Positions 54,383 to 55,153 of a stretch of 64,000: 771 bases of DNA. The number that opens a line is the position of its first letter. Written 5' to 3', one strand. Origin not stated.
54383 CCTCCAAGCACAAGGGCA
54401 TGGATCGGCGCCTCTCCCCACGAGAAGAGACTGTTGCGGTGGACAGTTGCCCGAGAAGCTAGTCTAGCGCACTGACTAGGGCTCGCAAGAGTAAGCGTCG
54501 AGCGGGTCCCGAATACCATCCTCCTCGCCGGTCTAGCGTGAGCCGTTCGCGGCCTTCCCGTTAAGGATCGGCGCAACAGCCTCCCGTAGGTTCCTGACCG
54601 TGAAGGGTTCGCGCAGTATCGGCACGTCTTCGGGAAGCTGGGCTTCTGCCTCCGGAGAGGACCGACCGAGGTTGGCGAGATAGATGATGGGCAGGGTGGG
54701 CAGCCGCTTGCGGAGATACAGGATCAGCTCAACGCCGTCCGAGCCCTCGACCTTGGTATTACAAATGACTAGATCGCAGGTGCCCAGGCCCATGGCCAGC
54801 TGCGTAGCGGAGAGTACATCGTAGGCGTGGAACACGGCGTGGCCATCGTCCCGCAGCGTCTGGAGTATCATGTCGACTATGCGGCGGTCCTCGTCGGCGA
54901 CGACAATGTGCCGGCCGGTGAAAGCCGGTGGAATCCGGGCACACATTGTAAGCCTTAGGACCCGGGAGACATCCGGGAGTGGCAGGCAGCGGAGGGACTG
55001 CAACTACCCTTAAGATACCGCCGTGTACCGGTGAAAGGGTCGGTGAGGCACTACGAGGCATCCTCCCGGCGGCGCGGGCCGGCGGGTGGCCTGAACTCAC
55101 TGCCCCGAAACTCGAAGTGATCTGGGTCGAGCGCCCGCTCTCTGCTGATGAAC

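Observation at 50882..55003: Four orphan single-domain receivers, two of them paralogous pseudo-receivers with Asn at the acceptor site, and no histidine kinase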

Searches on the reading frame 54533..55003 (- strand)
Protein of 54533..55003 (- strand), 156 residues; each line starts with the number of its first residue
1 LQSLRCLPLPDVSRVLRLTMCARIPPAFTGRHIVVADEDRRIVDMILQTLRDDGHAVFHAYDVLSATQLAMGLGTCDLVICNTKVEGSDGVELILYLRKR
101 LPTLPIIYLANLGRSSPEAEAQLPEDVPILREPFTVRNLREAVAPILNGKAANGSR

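Call 3: search_protein_families(library=pfam, proteins=[window:54533-55003:-], max_evalue=0.1)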
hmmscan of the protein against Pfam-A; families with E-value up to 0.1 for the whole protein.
window:54533-55003:- (156 aa): 2 families
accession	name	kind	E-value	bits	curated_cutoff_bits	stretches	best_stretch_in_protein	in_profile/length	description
PF00072.30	Response_reg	-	1.4e-08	35.3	30.2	1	33-141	1-108/111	Response regulator receiver domain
PF02254.24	TrkA_N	-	0.0049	17.6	23.8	1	32-111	23-97/116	TrkA-N domain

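Call 5: search_solved_structures(query=window:54533-55003:-, max_evalue=0.01, show_alignments=3)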
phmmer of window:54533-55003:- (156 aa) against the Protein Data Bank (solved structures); distinct sequences matched with E-value up to 0.01: 35.
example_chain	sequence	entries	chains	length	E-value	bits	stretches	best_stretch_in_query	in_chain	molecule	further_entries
7w9h_A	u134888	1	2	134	2.3e-07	34.1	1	30-146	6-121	Response regulator protein FleR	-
6ifh_A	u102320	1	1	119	9.9e-07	32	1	32-147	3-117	Sporulation initiation phosphotransferase F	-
28tm_A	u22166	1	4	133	1.5e-06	31.4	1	33-154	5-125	C-terminal domain of PAS domain-containing hybrid sensor histidine kinase/response regulat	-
3f6p_A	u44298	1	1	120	1.4e-05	28.3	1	31-139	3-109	Transcriptional regulatory protein yycF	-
2zwm_A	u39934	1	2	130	1.6e-05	28.1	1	31-140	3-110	Transcriptional regulatory protein yycF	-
6tne_A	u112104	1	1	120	2.6e-05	27.4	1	30-144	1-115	Histidine kinase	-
6ont_A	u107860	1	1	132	5.3e-05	26.4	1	32-139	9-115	Two-component response regulator 1452 receiver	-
3eq2_A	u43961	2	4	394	8.9e-05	25.7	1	33-121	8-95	Probable two-component response regulator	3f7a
4d6x_A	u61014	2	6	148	9.6e-05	25.6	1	32-134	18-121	BACTERIAL REGULATORY, FIS FAMILY PROTEIN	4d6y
2jvj_A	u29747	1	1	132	0.00028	24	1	32-147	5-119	Sporulation initiation phosphotransferase F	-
2jvi_A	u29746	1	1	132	0.0003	23.9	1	32-147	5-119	Sporulation initiation phosphotransferase F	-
2rdm_A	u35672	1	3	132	0.00031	23.9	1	33-151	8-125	Response regulator receiver protein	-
1pey_A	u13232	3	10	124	0.00036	23.7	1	32-147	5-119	Sporulation initiation phosphotransferase F | SPORULATION RESPONSE REGULATORY PROTEIN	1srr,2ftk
3q15_C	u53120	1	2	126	0.00043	23.5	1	32-147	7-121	Sporulation initiation phosphotransferase F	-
1fsp_A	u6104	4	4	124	0.00049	23.3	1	32-147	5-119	STAGE 0 SPORULATION PROTEIN F | SPORULATION RESPONSE REGULATORY PROTEIN | Sporulation initiation phosphotransferase F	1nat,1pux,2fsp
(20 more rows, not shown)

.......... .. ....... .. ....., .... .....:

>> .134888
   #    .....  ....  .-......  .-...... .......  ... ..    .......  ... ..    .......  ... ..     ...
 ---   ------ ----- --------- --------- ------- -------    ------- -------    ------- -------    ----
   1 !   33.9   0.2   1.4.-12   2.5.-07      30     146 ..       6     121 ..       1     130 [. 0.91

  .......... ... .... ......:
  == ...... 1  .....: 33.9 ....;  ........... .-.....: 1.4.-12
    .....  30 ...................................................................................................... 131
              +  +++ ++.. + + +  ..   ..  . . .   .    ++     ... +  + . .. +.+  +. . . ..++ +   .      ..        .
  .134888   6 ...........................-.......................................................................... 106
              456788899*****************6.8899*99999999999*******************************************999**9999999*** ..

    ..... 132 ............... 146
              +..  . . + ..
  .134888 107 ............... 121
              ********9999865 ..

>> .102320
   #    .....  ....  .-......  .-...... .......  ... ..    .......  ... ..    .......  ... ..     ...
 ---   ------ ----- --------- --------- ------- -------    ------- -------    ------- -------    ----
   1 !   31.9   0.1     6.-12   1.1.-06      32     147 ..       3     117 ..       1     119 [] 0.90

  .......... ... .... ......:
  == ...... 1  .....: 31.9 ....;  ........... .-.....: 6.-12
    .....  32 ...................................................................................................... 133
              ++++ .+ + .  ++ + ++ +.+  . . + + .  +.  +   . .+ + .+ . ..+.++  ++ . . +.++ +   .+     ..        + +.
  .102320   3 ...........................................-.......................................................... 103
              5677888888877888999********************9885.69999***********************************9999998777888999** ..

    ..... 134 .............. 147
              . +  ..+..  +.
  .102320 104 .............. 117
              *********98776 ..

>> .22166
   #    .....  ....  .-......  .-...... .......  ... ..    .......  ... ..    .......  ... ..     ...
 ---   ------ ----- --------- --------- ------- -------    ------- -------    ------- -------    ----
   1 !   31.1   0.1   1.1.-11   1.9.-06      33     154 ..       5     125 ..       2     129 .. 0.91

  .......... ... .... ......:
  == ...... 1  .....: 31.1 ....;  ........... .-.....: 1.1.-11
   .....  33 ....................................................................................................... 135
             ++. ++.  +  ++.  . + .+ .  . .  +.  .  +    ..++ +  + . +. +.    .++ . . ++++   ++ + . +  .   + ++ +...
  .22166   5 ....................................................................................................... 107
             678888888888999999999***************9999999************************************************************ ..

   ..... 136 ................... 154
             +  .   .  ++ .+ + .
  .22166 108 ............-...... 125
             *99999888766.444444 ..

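Call 8: find_homologous_proteins(query=window:54536-54946:-, max_evalue=0.001)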
Query seq(137 aa) (137 aa): 754 proteins with E <= 0.001 among 776 candidates; the best 120 are listed.
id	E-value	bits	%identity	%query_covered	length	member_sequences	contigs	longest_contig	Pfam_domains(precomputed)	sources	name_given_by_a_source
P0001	3.9e-84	297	100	100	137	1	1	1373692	PF00072.31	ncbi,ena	-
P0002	3.3e-62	226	81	99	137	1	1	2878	PF00072.31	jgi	jgi:DNA-binding NtrC family response regulator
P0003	5.9e-62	225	79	99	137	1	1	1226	PF00072.31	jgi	jgi:DNA-binding response OmpR family regulator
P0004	2.1e-61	224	81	96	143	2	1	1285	PF00072.31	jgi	jgi:DNA-binding response OmpR family regulator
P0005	3.1e-61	223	79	97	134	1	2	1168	PF00072.31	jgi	jgi:DNA-binding response OmpR family regulator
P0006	1.7e-60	221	76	99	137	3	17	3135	PF00072.31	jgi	jgi:DNA-binding NtrC family response regulator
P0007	2.4e-59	217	76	99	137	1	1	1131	PF00072.31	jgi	jgi:hypothetical protein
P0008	4.1e-59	216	75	99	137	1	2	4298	PF00072.31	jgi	jgi:DNA-binding NtrC family response regulator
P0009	5.6e-58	213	73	96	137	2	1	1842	PF00072.31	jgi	jgi:DNA-binding response OmpR family regulator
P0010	9.5e-58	212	75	97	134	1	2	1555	PF00072.31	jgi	jgi:DNA-binding response OmpR family regulator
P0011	1.2e-57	211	74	98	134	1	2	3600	PF00072.31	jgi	jgi:DNA-binding NtrC family response regulator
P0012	1.2e-57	211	74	98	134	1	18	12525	PF00072.31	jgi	jgi:DNA-binding NtrC family response regulator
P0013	1.4e-57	211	75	99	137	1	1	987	PF00072.31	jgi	jgi:DNA-binding NtrC family response regulator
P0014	1.4e-57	211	77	95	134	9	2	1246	PF00072.31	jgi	jgi:DNA-binding response OmpR family regulator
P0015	1.5e-57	211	74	100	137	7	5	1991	PF00072.31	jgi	jgi:DNA-binding NtrC family response regulator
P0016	1.6e-57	211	74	97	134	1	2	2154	PF00072.31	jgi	jgi:DNA-binding NtrC family response regulator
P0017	1.6e-57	211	77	98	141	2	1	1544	PF00072.31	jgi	jgi:DNA-binding response OmpR family regulator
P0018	3.1e-57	210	75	96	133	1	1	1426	PF00072.31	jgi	jgi:DNA-binding NtrC family response regulator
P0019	5.1e-57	209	75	91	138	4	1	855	PF00072.31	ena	-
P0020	6.2e-57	209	74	97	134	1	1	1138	PF00072.31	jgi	jgi:DNA-binding NtrC family response regulator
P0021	6.2e-57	209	73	98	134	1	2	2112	PF00072.31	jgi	jgi:DNA-binding NtrC family response regulator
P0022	8.8e-57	209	74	99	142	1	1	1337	PF00072.31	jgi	jgi:DNA-binding NtrC family response regulator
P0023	1.3e-56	208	74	96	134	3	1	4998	PF00072.31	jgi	jgi:DNA-binding NtrC family response regulator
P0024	3.3e-56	207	74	94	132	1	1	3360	PF00072.31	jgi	jgi:DNA-binding NtrC family response regulator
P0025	4.7e-56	206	75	99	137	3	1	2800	PF00072.31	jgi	jgi:CheY-like chemotaxis protein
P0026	6.3e-56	206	73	94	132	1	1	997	PF00072.31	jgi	jgi:DNA-binding NtrC family response regulator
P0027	7.8e-56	206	73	97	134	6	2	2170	PF00072.31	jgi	jgi:DNA-binding response OmpR family regulator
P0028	9.0e-56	205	73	96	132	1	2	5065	PF00072.31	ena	-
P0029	1.1e-55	205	73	96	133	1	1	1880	PF00072.31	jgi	jgi:DNA-binding NtrC family response regulator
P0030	1.6e-55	205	72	92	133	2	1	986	PF00072.31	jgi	jgi:CheY-like chemotaxis protein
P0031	1.7e-55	205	73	95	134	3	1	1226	PF00072.31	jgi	jgi:two-component system, OmpR family, copper resistance phosphate regulon response regulator CusR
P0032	2.0e-55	204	74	93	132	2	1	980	PF00072.31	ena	-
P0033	2.2e-55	204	73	96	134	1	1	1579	PF00072.31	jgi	jgi:DNA-binding NtrC family response regulator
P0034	2.8e-55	204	73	96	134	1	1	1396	PF00072.31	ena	-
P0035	2.9e-55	204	72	97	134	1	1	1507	PF00072.31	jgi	jgi:DNA-binding NtrC family response regulator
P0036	3.2e-55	204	72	95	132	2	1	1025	PF00072.31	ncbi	-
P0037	3.3e-55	204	72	97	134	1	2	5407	PF00072.31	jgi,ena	-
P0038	5.1e-55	203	72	97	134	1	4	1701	PF00072.31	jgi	jgi:DNA-binding NtrC family response regulator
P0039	5.6e-55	203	73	92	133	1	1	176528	PF00072.31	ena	-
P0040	8.0e-55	202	73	96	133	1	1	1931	PF00072.31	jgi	jgi:DNA-binding NtrC family response regulator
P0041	9.0e-55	202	75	92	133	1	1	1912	PF00072.31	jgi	jgi:DNA-binding response OmpR family regulator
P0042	1.8e-54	201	71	92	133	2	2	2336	PF00072.31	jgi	jgi:CheY-like chemotaxis protein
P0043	2.4e-54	201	71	96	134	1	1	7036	PF00072.31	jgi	jgi:DNA-binding response OmpR family regulator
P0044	2.9e-54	201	71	94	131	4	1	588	PF00072.31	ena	-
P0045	3.9e-54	200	71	97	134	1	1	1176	PF00072.31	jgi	jgi:DNA-binding NtrC family response regulator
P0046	4.1e-54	200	71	92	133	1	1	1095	PF00072.31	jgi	jgi:CheY-like chemotaxis protein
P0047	4.4e-54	200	73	92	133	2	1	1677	PF00072.31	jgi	jgi:DNA-binding NtrC family response regulator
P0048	4.5e-54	200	71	96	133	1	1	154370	PF00072.31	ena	-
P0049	4.5e-54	200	71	97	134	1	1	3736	PF00072.31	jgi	jgi:DNA-binding response OmpR family regulator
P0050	4.7e-54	200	69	100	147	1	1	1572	PF00072.31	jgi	jgi:two-component system cell cycle sensor histidine kinase/response regulator CckA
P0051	6.9e-54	199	71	99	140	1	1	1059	PF00072.31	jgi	jgi:DNA-binding NtrC family response regulator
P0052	7.5e-54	199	72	95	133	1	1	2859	PF00072.31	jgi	jgi:DNA-binding NtrC family response regulator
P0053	7.6e-54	199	78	88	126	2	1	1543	PF00072.31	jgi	jgi:DNA-binding NtrC family response regulator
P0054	8.4e-54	199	72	95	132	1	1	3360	PF00072.31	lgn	-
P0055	1.0e-53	199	71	96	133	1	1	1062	PF00072.31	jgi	jgi:DNA-binding NtrC family response regulator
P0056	1.2e-53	199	70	95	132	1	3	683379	PF00072.31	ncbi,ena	-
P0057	1.6e-53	198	70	94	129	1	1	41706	PF00072.31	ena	-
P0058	1.6e-53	198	69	99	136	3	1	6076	PF00072.31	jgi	jgi:DNA-binding NtrC family response regulator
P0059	3.1e-53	197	71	96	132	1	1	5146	PF00072.31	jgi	jgi:DNA-binding NtrC family response regulator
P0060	5.0e-53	197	71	93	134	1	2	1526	PF00072.31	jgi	jgi:DNA-binding NtrC family response regulator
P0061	5.2e-53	196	69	97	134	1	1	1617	PF00072.31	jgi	jgi:two-component system alkaline phosphatase synthesis response regulator PhoP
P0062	7.8e-53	196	79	87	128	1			PF00072.31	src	-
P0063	7.9e-53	196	66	100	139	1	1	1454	PF00072.31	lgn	-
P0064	9.7e-53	196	67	98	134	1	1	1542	PF00072.31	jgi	jgi:DNA-binding response OmpR family regulator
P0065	9.8e-53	196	69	99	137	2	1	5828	PF00072.31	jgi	jgi:DNA-binding response OmpR family regulator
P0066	1.2e-52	195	71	97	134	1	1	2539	PF00072.31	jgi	jgi:DNA-binding response OmpR family regulator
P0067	1.2e-52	195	70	96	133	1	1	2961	PF00072.31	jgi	jgi:DNA-binding NtrC family response regulator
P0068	1.3e-52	195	71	91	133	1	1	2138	PF00072.31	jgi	jgi:DNA-binding NtrC family response regulator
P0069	1.3e-52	195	71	93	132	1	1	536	PF00072.31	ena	-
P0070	1.5e-52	195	69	97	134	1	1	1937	PF00072.31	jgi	jgi:DNA-binding NtrC family response regulator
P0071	2.8e-52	194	71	92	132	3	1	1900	PF00072.31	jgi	jgi:DNA-binding NtrC family response regulator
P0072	2.9e-52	194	70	96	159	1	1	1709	PF00072.31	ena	-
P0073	3.9e-52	194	69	95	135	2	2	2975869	PF00072.31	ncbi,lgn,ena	-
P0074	4.5e-52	193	70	96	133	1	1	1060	PF00072.31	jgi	jgi:DNA-binding NtrC family response regulator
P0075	4.5e-52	193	75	91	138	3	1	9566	PF00072.31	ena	-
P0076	6.0e-52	193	69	96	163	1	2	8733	PF00072.31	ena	-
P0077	6.0e-52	193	70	96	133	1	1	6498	PF00072.31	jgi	jgi:DNA-binding NtrC family response regulator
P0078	6.2e-52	193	70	96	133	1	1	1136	PF00072.31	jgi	jgi:DNA-binding NtrC family response regulator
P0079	7.0e-52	193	71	93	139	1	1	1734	PF00072.31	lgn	-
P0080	7.3e-52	193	68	97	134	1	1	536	PF00072.31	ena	-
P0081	1.1e-51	192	71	95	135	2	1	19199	PF00072.31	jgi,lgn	jgi:DNA-binding NtrC family response regulator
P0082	1.2e-51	192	68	95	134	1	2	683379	PF00072.31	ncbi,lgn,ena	-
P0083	1.3e-51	192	69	96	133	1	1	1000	PF00072.31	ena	-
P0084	1.3e-51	192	71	96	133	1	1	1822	PF00072.31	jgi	-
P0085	1.3e-51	192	68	95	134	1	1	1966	PF00072.31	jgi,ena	-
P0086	1.5e-51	192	69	96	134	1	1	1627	PF00072.31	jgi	jgi:DNA-binding response OmpR family regulator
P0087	1.7e-51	192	71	92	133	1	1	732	PF00072.31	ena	-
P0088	1.9e-51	191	67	96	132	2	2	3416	PF00072.31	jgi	jgi:DNA-binding NtrC family response regulator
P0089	2.2e-51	191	71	95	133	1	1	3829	PF00072.31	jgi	jgi:DNA-binding response OmpR family regulator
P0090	2.9e-51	191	70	96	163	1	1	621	PF00072.31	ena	-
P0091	4.4e-51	190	69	95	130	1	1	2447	PF00072.31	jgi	jgi:DNA-binding response OmpR family regulator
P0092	4.4e-51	190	70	96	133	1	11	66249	PF00072.31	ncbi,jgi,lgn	ncbi:MAG TPA: response regulator [Gemmatimonadales bacterium]|jgi:DNA-binding NtrC family response r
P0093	4.6e-51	190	72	92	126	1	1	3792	PF00072.31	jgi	jgi:DNA-binding NtrC family response regulator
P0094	4.7e-51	190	72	92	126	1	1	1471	PF00072.31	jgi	jgi:DNA-binding NtrC family response regulator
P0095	6.1e-51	190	69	96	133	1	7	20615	PF00072.31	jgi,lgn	jgi:DNA-binding NtrC family response regulator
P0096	6.4e-51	190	72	92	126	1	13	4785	PF00072.31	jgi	jgi:DNA-binding NtrC family response regulator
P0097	1.1e-50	189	67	98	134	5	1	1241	PF00072.31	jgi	jgi:two-component system, NtrC family, response regulator GlrR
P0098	1.7e-50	188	73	88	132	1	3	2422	PF00072.31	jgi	jgi:DNA-binding response OmpR family regulator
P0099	3.7e-50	187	69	96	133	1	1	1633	PF00072.31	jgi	jgi:DNA-binding NtrC family response regulator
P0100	4.4e-50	187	67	96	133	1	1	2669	PF00072.31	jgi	jgi:DNA-binding NtrC family response regulator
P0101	5.7e-50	187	64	100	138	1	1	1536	PF00072.31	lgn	-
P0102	8.2e-50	186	69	96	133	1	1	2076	PF00072.31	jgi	jgi:DNA-binding NtrC family response regulator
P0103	1.1e-49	186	79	82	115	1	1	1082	PF00072.31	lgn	-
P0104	1.3e-49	186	69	96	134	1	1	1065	PF00072.31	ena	-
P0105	1.3e-49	186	66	99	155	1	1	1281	PF00072.31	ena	-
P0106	3.0e-49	184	66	96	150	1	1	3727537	PF00072.31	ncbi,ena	-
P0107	3.1e-49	184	66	96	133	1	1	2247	PF00072.31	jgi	jgi:DNA-binding NtrC family response regulator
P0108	3.4e-49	184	70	89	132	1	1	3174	PF00072.31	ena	-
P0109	6.2e-49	183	69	91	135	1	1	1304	PF00072.31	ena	-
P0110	9.0e-49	183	78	82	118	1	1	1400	PF00072.31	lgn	-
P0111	1.2e-48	182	69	92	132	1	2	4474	PF00072.31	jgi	jgi:DNA-binding response OmpR family regulator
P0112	1.3e-48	182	70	88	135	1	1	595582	PF00072.31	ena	-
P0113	1.8e-48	182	70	91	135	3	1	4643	PF00072.31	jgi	jgi:DNA-binding response OmpR family regulator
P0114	1.9e-48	182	77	82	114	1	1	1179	PF00072.31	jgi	jgi:DNA-binding response OmpR family regulator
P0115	2.7e-48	181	78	84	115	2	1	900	PF00072.31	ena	-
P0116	3.1e-48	181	69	88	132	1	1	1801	PF00072.31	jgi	jgi:DNA-binding response OmpR family regulator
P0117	4.7e-48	180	69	89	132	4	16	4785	PF00072.31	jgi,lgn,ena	jgi:DNA-binding response OmpR family regulator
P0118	5.8e-48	180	68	91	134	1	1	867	PF00072.31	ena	-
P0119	6.7e-48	180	66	93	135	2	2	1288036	PF00072.31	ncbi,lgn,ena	-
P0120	6.8e-48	180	65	96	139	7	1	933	PF00072.31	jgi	jgi:two-component system response regulator GlrR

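Call 11: find_related_loci(query=A2, collection=genome_contigs, flank=10000)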
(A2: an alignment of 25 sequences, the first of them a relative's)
Query A2 (137 aa) in genome_contigs; peptide patterns used: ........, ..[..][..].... (x = any residue, [..] = any of these).
200 stretches matched a pattern; 18 encode a relative of the query (tblastn E <= 1e-3); 18 distinct loci.
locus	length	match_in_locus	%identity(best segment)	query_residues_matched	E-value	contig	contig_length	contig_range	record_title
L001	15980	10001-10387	71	1-129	4e-60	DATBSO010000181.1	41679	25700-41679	MAG TPA_asm: Gemmatimonadales bacterium isolate SMAG_U4159 k141_191641, whole genome shotgun sequence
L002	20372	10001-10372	75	7-130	3e-58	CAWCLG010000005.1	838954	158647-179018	MAG: uncultured Gemmatimonadales bacterium isolate MFD03602.bin.2.71 genome assembly, contig: contig_4257, whole genome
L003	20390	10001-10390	69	1-130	2e-58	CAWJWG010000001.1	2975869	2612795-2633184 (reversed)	MAG: uncultured Gemmatimonadales bacterium isolate MFD01275.bin.1.56 genome assembly, contig: contig_2047, whole genome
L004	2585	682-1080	71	1-133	2e-58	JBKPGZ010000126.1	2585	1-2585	MAG: Gemmatimonadota bacterium isolate HAY_GB_MAG_00023 HAY_GB_000000254393, whole genome shotgun sequence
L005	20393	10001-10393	66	1-131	3e-55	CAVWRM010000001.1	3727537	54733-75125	MAG: uncultured Gemmatimonadales bacterium isolate MFD04944.bin.1.90 genome assembly, contig: contig_25021, whole genome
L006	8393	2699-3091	64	1-131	2e-53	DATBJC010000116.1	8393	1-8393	MAG TPA_asm: Gemmatimonadales bacterium isolate SMAG_U3910 k141_1175489, whole genome shotgun sequence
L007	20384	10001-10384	66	7-134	7e-55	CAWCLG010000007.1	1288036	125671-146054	MAG: uncultured Gemmatimonadales bacterium isolate MFD03602.bin.2.71 genome assembly, contig: contig_7, whole genome sho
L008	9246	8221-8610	60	1-130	3e-49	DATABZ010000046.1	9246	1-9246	MAG TPA_asm: Gemmatimonadales bacterium isolate SMAG_U6711 k141_2577172, whole genome shotgun sequence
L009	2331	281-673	64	1-130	2e-49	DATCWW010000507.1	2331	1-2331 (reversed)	MAG TPA_asm: Gemmatimonadales bacterium isolate SMAG_U7421 k141_527873, whole genome shotgun sequence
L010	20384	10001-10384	62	1-128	2e-48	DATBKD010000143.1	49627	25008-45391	MAG TPA_asm: Gemmatimonadales bacterium isolate SMAG_U3937 k141_4660046, whole genome shotgun sequence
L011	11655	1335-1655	68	25-131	7e-42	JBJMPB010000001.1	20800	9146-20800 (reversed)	MAG: Gemmatimonadales bacterium isolate 12C16O_0h_50_P10_coass_bin_6 k141_4199620, whole genome shotgun sequence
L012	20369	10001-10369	56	6-128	5e-41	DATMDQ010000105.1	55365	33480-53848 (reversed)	MAG TPA_asm: Gemmatimonadales bacterium isolate SMAG_U13412 k141_3627638, whole genome shotgun sequence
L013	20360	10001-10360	55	7-129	4e-39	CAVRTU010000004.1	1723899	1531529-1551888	MAG: uncultured Gemmatimonadales bacterium isolate MFD02809.bin.4.106 genome assembly, contig: contig_76819, whole genom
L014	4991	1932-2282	57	13-129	1e-38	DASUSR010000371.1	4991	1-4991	MAG TPA_asm: Gemmatimonadales bacterium isolate SMAG_U1741 k141_1411796, whole genome shotgun sequence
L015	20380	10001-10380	75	6-131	9e-43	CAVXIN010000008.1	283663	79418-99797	MAG: uncultured Gemmatimonadales bacterium isolate MFD03066.bin.2.169 genome assembly, contig: contig_38658, whole genom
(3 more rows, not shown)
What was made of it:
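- All 18 genome loci are Gemmatimonadales or Gemmatimonadota MAGs (call 11).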
